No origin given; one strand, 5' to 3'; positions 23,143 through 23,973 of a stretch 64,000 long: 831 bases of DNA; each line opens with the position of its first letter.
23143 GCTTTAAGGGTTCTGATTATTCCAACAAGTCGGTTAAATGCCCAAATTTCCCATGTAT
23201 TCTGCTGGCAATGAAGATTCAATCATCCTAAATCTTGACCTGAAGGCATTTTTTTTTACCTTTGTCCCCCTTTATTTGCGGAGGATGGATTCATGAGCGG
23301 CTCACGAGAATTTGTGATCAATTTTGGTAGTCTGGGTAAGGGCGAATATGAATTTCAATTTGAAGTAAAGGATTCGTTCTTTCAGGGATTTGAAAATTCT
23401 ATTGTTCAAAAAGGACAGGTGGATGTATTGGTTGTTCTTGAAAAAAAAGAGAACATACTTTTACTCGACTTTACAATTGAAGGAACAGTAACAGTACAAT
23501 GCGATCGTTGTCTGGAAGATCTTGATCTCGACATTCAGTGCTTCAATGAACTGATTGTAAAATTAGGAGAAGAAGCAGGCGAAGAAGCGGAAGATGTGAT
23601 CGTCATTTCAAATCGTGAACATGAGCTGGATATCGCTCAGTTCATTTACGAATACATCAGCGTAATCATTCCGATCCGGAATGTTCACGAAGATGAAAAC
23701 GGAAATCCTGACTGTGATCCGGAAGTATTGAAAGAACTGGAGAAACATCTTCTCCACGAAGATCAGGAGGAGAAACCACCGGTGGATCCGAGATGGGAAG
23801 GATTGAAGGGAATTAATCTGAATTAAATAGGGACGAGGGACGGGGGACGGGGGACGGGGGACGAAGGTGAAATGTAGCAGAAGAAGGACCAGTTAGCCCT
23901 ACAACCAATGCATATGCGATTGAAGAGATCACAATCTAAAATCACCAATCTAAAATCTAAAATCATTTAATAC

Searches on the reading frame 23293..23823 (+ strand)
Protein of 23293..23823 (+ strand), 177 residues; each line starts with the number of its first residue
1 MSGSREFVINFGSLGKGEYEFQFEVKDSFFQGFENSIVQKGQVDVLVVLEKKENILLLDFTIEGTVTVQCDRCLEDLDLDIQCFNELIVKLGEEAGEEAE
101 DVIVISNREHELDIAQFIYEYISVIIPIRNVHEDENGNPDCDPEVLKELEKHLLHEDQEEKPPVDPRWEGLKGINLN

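Call 66: search_protein_families(library=pfam, proteins=[window:23293-23823:+])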
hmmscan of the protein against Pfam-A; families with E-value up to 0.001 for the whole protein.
window:23293-23823:+ (177 aa): 1 family
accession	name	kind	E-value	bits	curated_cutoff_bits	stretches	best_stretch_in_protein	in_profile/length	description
PF02620.22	YceD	-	1.4e-19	70.7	33.2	1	58-174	1-118/119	Large ribosomal RNA subunit accumulation protein YceD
